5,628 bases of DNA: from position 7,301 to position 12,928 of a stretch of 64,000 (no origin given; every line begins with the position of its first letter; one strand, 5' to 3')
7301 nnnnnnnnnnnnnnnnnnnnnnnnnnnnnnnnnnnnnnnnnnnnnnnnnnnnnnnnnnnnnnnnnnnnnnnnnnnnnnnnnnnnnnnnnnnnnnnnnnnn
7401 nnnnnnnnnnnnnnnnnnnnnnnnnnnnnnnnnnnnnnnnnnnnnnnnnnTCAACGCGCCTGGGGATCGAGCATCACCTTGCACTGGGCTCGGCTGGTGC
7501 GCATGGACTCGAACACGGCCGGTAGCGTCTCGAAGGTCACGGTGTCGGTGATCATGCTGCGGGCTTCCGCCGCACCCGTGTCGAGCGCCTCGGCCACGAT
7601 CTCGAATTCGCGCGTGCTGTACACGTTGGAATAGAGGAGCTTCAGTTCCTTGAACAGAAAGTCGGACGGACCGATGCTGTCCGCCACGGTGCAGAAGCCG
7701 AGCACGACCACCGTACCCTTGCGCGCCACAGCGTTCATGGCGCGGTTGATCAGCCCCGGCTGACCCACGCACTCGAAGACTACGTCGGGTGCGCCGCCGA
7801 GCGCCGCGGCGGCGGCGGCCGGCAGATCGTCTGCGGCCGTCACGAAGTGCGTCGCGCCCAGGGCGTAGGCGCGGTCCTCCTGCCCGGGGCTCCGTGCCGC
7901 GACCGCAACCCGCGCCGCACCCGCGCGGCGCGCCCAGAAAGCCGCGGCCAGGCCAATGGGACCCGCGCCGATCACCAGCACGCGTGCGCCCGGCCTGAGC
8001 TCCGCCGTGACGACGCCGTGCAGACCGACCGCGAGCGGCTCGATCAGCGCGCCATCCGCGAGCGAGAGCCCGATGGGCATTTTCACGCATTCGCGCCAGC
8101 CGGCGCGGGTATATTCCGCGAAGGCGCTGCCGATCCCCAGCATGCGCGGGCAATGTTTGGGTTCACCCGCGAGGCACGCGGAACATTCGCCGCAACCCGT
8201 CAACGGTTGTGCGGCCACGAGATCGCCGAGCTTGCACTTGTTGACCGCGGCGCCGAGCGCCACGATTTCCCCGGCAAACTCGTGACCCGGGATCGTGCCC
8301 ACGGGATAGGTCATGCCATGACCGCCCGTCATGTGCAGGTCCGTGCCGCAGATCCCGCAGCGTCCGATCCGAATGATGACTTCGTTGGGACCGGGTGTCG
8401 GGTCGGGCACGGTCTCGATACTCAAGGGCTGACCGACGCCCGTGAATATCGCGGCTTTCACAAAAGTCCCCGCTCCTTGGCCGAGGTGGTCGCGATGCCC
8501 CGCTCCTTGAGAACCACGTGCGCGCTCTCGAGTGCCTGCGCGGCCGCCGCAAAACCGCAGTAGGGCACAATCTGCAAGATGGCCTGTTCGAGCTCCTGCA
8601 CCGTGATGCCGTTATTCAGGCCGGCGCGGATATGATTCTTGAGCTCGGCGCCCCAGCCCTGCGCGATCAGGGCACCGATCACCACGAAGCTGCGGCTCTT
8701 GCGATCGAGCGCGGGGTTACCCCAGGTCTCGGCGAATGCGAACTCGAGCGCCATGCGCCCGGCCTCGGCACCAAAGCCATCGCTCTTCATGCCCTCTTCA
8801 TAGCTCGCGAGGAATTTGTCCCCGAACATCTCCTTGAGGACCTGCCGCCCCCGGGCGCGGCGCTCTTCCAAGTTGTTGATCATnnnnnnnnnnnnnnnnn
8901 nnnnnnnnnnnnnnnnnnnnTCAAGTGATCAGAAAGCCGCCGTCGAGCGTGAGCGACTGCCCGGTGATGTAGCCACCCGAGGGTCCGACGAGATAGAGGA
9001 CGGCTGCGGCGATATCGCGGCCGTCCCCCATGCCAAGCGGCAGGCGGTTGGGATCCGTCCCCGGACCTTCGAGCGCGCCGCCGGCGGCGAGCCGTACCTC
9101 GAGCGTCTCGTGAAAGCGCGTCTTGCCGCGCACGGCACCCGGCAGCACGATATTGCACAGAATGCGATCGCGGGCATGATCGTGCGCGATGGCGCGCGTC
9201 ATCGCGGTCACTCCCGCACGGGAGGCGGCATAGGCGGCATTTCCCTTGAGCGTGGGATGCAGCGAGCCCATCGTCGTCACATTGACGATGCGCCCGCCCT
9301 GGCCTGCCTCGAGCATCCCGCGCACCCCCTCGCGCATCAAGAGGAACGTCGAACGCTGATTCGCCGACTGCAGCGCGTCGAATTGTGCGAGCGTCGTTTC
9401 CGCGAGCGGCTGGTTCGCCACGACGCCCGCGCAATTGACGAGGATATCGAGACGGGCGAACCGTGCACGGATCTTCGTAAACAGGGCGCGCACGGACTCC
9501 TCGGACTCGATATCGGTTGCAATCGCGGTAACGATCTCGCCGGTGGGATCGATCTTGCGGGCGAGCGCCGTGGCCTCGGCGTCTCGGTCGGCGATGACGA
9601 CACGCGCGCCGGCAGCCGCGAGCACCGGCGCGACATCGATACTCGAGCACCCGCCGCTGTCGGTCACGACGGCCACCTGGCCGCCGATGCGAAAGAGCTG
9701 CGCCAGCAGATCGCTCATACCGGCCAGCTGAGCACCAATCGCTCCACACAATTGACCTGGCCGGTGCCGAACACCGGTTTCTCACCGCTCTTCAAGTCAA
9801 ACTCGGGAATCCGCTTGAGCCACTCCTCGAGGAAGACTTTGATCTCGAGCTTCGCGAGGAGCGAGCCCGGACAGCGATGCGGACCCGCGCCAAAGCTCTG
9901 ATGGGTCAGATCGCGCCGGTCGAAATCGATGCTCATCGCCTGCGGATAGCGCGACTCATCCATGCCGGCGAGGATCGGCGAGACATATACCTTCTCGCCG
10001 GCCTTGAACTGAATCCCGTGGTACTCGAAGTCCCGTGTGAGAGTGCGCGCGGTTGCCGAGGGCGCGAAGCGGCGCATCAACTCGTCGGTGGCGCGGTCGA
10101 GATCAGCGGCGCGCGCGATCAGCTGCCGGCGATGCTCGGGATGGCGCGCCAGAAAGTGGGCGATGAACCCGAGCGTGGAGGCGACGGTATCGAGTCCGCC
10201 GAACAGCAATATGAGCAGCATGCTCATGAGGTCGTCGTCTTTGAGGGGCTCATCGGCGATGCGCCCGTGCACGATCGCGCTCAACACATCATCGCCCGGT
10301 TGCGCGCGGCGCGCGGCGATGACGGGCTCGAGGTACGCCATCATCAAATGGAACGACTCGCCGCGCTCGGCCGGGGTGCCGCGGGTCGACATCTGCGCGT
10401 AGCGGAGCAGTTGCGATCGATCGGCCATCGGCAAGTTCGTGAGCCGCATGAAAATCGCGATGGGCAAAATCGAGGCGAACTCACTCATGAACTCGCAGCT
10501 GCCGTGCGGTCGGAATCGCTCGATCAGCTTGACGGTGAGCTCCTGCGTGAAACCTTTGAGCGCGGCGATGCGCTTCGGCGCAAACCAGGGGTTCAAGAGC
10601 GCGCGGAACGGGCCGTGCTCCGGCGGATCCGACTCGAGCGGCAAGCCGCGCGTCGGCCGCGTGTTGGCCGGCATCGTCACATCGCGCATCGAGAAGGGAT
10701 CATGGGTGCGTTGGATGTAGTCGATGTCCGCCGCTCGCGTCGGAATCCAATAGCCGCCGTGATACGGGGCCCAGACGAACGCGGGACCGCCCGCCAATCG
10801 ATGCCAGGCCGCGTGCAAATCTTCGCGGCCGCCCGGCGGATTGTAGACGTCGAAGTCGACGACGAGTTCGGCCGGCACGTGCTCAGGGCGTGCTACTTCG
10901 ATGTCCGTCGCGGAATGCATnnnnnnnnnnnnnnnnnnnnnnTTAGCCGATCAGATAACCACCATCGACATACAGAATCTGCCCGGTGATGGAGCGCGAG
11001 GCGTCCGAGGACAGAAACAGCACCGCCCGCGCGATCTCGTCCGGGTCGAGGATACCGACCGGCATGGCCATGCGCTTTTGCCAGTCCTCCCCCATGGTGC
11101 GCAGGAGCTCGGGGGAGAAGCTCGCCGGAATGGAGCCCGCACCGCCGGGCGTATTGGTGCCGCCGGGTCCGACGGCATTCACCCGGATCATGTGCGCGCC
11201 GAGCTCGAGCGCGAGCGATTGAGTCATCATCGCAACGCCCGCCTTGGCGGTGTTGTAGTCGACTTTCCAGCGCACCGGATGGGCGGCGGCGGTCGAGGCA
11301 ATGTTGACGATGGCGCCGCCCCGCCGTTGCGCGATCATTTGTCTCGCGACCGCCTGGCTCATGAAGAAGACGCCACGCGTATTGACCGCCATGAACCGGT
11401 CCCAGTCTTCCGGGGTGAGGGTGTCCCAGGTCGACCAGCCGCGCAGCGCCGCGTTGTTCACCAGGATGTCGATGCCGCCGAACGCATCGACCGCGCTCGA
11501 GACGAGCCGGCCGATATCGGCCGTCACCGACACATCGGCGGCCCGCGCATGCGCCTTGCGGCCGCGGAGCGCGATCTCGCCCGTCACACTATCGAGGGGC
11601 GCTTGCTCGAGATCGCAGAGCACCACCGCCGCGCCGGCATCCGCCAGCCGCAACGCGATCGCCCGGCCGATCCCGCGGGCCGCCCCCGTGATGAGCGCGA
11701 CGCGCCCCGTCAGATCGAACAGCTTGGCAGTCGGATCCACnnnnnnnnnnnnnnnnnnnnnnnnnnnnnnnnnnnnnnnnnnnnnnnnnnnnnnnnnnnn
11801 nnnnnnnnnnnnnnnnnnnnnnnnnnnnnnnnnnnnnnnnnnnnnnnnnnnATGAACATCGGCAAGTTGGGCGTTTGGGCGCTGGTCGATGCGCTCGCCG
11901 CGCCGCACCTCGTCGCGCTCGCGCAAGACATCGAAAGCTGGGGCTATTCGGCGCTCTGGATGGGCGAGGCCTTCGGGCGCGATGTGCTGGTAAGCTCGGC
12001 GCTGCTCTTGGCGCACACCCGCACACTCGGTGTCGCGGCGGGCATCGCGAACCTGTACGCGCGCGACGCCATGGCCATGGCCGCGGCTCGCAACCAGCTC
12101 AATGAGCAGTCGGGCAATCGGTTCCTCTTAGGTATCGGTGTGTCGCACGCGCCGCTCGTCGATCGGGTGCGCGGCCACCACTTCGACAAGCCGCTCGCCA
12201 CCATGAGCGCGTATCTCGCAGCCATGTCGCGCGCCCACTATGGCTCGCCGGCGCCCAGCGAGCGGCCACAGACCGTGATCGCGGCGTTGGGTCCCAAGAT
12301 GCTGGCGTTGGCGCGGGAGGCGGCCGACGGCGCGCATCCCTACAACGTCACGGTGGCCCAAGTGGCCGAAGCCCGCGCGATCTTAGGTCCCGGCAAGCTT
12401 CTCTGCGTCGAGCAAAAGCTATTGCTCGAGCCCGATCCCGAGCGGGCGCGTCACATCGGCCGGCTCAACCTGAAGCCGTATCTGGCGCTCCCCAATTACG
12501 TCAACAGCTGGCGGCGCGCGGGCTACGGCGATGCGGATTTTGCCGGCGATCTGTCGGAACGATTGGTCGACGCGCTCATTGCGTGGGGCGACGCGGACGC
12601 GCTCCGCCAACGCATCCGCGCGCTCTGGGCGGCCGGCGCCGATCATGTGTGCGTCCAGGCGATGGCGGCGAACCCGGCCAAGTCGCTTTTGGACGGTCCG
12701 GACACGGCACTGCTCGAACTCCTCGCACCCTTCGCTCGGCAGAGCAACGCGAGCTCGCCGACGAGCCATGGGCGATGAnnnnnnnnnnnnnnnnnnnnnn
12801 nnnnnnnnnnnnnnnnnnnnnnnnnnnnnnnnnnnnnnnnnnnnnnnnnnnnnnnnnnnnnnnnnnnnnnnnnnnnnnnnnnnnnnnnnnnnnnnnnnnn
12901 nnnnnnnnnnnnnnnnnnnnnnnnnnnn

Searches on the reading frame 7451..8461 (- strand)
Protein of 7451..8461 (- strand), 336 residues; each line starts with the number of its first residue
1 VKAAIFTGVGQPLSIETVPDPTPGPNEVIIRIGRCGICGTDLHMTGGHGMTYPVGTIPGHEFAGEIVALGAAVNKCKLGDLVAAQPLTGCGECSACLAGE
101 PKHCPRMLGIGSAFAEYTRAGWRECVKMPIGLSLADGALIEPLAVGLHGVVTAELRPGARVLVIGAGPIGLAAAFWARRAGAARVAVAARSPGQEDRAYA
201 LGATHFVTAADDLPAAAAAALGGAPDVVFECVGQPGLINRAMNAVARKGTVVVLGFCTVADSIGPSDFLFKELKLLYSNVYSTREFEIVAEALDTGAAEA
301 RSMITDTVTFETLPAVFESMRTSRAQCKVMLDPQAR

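Call 48: search_protein_families(library=pfam, proteins=[window:7451-8461:-], max_evalue=0.000001)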
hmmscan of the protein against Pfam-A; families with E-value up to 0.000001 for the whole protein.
window:7451-8461:- (336 aa): 4 families
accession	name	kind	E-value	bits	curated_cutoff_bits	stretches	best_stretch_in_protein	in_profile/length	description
PF08240.17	ADH_N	-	9.2e-28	97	23.5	1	24-129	1-103/104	Alcohol dehydrogenase GroES-like domain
PF00107.32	ADH_zinc_N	-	5.2e-24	85.1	31.8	1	168-292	1-126/129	Zinc-binding dehydrogenase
PF16912.11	Glu_dehyd_C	-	1e-12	48.4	34.9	1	154-321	28-202/211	Glucose dehydrogenase C-terminus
PF13602.12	ADH_zinc_N_2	-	3e-07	31.9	27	1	201-330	1-133/134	Zinc-binding dehydrogenase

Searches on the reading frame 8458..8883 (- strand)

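Call 48: search_protein_families(library=pfam, proteins=[window:8458-8883:-], max_evalue=0.000001)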
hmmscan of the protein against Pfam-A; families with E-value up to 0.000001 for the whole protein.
window:8458-8883:- (141 aa): 1 family
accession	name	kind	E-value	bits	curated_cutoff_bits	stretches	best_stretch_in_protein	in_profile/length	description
PF02627.25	CMD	-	3.1e-16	59.6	23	1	40-120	2-81/84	Carboxymuconolactone decarboxylase family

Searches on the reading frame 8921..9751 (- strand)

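Call 48: search_protein_families(library=pfam, proteins=[window:8921-9751:-], max_evalue=0.000001)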
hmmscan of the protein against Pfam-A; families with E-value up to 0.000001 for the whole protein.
window:8921-9751:- (276 aa): 3 families
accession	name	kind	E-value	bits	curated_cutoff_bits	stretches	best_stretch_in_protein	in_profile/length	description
PF13561.12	adh_short_C2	-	2.4e-42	145.6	27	1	40-273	12-235/236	Enoyl-(Acyl carrier protein) reductase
PF00106.31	adh_short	-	4.4e-38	131.2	26.6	1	26-209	2-184/195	short chain dehydrogenase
PF08659.16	KR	-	9.3e-08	32.6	22.6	1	40-136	16-117/180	KR domain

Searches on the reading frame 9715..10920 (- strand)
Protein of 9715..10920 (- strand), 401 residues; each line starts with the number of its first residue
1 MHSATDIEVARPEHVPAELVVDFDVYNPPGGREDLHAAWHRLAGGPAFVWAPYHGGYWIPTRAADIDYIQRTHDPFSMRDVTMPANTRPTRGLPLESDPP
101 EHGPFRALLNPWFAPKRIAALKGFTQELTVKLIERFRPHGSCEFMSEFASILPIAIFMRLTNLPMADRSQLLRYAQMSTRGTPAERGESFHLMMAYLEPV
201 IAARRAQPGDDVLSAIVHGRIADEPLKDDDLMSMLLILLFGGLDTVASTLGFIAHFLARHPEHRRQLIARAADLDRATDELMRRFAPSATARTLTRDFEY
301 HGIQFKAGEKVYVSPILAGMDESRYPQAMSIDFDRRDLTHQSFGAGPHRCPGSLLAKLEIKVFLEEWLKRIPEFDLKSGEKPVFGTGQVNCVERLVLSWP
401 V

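Call 48: search_protein_families(library=pfam, proteins=[window:9715-10920:-], max_evalue=0.000001)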
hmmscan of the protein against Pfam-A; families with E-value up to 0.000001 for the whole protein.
window:9715-10920:- (401 aa): 1 family
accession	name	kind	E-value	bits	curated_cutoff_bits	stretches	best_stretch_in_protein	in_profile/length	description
PF00067.27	p450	-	1.1e-19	71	22.8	1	280-370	330-431/462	Cytochrome P450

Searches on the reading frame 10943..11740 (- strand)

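Call 48: search_protein_families(library=pfam, proteins=[window:10943-11740:-], max_evalue=0.000001)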
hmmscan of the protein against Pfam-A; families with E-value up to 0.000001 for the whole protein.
window:10943-11740:- (265 aa): 3 families
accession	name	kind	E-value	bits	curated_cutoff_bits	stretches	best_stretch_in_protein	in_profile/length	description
PF13561.12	adh_short_C2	-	2.9e-58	197.7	27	1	19-262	1-235/236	Enoyl-(Acyl carrier protein) reductase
PF00106.31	adh_short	-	2.5e-55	187.4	26.6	1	13-198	1-185/195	short chain dehydrogenase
PF08659.16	KR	-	1.4e-09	38.5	22.6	1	15-168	3-155/180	KR domain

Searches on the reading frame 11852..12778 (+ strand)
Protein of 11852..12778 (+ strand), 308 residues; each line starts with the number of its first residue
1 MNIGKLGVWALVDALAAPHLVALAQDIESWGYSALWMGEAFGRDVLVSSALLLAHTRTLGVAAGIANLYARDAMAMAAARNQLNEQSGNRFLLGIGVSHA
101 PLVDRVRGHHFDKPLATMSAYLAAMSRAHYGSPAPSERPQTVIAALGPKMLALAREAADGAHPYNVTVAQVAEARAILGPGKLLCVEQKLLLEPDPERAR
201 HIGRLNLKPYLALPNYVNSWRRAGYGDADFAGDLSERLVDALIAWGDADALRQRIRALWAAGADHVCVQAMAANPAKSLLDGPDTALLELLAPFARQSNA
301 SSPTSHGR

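Call 48: search_protein_families(library=pfam, proteins=[window:11852-12778:+], max_evalue=0.000001)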
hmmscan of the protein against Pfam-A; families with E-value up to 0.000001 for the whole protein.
window:11852-12778:+ (308 aa): 1 family
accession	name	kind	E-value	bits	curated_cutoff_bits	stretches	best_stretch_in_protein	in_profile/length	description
PF00296.26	Bac_luciferase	-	8.4e-27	94.8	27.9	1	17-265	22-314/314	Luciferase-like monooxygenase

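Call 59: search_protein_families(library=ncbifam, proteins=[window:11852-12778:+], max_evalue=0.00001)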
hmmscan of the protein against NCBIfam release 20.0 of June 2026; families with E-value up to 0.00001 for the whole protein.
window:11852-12778:+ (308 aa): 10 families
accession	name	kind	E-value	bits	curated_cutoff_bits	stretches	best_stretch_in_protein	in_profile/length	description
TIGR03620.1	F420_MSMEG_4141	subfamily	2.1e-84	283.2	219.8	1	3-277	1-267/280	TIGR03620 family F420-dependent LLM class oxidoreductase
TIGR03564.1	F420_MSMEG_4879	subfamily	2.7e-23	82.9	234.25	1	20-267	1-264/265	TIGR03564 family F420-dependent LLM class oxidoreductase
TIGR03841.1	F420_Rv3093c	subfamily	1.9e-22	80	213.65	1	21-268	13-294/298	LLM class F420-dependent oxidoreductase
TIGR04024.1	F420_NP1902A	hypoth_equivalog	9.6e-21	73.8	345.4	1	19-119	16-116/330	TIGR04024 family LLM class F420-dependent oxidoreductase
TIGR03559.1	F420_Rv3520c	subfamily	2.8e-18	66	335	1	21-120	16-115/325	LLM class F420-dependent oxidoreductase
TIGR03617.1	F420_MSMEG_2256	subfamily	2.5e-17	62.8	278.15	1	24-126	1-102/318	TIGR03617 family F420-dependent LLM class oxidoreductase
NF002619.0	PRK02271.1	equivalog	1.7e-13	50.6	276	1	19-129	15-125/329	5,10-methylenetetrahydromethanopterin reductase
TIGR03555.1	F420_mer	equivalog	3.1e-11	43.3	348.7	1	20-134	14-128/325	5,10-methylenetetrahydromethanopterin reductase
TIGR03842.1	F420_CPS_4043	hypoth_equivalog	4.1e-10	39.3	295.45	1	16-160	11-166/329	TIGR03842 family LLM class F420-dependent oxidoreductase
TIGR03857.1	F420_MSMEG_2249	hypoth_equivalog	6.7e-10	38.7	218.4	1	19-105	15-102/329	TIGR03857 family LLM class F420-dependent oxidoreductase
